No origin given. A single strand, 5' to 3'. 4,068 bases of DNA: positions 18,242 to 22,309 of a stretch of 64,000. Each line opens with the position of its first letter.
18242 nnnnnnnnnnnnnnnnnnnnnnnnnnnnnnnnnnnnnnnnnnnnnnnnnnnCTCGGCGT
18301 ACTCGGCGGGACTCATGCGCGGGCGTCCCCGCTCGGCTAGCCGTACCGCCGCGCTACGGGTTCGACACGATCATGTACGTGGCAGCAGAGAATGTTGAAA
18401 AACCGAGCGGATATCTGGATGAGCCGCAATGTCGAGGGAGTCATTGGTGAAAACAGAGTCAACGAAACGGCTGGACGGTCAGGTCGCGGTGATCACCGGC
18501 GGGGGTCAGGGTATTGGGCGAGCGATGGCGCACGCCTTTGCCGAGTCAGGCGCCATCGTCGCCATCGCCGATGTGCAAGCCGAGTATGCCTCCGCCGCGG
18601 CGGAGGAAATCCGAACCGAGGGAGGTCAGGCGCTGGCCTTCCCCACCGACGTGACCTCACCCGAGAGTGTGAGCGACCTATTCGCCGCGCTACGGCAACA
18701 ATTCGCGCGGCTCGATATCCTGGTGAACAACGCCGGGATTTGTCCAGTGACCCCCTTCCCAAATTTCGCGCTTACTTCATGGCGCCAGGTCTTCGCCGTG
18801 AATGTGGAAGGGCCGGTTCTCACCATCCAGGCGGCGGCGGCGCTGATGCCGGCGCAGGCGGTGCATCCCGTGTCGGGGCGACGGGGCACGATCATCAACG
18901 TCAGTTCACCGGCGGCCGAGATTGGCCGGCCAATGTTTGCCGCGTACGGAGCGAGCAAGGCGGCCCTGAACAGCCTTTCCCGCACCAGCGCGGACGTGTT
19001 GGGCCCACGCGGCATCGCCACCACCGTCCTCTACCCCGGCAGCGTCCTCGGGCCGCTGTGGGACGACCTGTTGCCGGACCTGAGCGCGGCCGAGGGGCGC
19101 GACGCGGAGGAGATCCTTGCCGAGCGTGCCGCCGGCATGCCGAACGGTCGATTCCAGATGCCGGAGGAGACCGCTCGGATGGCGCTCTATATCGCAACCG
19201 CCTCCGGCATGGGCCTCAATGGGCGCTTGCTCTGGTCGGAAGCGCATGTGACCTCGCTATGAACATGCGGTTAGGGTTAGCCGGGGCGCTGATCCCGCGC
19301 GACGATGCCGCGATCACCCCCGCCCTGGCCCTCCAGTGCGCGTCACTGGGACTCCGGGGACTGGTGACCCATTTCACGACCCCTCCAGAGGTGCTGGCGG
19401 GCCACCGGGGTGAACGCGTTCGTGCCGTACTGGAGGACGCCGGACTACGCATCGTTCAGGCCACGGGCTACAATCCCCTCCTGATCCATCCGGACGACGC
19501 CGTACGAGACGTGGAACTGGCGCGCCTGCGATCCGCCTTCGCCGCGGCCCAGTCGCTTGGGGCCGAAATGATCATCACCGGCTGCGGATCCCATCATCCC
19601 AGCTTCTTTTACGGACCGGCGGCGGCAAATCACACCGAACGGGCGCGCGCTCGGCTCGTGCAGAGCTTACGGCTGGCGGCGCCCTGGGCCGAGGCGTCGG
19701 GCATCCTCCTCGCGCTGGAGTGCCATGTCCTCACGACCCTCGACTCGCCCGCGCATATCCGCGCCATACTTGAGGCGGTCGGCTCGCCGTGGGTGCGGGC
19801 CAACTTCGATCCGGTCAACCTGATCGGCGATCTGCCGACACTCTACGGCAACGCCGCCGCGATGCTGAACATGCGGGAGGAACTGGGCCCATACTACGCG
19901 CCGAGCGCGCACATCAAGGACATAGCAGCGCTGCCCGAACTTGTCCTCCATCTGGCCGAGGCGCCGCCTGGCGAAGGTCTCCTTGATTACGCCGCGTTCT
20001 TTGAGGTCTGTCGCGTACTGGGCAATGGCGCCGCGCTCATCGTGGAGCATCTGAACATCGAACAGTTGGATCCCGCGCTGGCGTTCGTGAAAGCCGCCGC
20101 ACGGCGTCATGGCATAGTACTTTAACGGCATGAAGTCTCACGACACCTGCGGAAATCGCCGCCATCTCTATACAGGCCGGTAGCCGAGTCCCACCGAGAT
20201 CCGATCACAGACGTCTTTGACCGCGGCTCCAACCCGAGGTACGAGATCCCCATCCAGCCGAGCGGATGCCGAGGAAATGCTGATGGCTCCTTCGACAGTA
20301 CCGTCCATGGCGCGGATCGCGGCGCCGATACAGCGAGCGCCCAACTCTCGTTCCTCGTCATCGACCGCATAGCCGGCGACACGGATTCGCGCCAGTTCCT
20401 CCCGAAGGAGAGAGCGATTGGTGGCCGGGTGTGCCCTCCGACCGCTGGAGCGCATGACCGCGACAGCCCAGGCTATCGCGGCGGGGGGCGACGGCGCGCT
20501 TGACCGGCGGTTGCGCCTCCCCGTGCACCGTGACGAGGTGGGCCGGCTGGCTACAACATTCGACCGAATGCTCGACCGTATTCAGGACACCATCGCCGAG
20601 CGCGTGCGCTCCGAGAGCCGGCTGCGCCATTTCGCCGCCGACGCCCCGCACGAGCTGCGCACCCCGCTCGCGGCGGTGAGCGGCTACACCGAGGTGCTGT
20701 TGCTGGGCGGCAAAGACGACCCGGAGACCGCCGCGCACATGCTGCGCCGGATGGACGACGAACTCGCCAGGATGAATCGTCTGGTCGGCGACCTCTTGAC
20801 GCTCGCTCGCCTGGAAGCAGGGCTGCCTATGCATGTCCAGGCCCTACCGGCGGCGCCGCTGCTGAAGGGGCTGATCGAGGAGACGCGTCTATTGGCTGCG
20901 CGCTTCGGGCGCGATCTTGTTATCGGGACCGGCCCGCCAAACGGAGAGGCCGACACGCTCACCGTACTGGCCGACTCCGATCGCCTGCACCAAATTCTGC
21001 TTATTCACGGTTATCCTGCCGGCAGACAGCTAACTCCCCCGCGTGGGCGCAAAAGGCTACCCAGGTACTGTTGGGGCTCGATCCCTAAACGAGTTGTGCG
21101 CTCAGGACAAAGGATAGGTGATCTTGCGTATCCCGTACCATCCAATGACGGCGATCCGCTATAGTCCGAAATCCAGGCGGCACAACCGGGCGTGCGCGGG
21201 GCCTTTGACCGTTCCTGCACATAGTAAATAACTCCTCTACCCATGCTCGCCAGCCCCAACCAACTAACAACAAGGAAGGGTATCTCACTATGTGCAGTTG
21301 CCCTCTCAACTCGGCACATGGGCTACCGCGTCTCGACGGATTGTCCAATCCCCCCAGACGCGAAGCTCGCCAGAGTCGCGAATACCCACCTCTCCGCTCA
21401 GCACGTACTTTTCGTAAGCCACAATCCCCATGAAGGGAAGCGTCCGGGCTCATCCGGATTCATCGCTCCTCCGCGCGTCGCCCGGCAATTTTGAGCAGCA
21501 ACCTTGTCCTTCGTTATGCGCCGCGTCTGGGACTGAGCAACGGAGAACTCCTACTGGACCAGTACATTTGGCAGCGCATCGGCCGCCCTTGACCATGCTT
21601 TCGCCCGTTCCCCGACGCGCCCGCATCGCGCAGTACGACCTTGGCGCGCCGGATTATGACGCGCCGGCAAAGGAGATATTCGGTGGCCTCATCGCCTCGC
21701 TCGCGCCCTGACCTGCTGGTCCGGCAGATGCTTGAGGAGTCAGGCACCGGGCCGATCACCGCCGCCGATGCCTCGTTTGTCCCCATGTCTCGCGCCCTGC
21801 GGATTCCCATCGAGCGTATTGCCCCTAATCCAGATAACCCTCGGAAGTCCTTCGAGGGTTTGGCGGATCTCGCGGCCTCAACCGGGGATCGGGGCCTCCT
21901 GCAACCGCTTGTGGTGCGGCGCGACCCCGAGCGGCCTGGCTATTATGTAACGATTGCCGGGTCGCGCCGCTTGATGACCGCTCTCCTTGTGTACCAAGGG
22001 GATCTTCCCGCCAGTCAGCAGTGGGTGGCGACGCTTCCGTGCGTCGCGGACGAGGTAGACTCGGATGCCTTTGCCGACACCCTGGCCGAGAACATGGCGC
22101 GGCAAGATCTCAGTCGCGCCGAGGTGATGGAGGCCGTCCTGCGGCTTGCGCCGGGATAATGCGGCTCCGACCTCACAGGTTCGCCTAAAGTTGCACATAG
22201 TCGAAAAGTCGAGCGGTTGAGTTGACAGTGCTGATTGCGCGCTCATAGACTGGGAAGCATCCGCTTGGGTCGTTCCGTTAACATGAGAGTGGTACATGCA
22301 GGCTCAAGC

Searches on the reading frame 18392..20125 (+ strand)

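Call 34: search_protein_families(library=pfam, proteins=[window:18392-20125:+], max_evalue=0.00001)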
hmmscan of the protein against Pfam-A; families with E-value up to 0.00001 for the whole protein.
window:18392-20125:+ (577 aa): 1 family
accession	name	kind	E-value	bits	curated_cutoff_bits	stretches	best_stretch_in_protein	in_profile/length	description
PF01261.30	AP_endonuc_2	-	1e-26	94.6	31.1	1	316-555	4-231/249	Xylose isomerase-like TIM barrel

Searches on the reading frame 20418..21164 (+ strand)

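Call 74: search_protein_families(library=pfam, proteins=[window:20418-21164:+], max_evalue=0.00001)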
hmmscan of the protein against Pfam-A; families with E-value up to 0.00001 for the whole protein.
window:20418-21164:+ (248 aa): 2 families
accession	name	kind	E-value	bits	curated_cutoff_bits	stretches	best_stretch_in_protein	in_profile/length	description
PF00512.31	HisKA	-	1.6e-18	67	26.9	1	69-135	2-66/66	His Kinase A (phospho-acceptor) domain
PF00672.30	HAMP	-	6e-13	49.3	25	1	7-57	7-53/53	HAMP domain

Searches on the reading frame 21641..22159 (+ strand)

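Call 74: search_protein_families(library=pfam, proteins=[window:21641-22159:+], max_evalue=0.00001)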
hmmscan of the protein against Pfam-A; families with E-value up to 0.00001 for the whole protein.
window:21641-22159:+ (172 aa): 1 family
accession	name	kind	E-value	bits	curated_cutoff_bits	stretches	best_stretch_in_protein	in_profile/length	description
PF02195.25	ParB_N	-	1.2e-10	41.7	26.3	1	54-124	5-75/95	ParB N-terminal domain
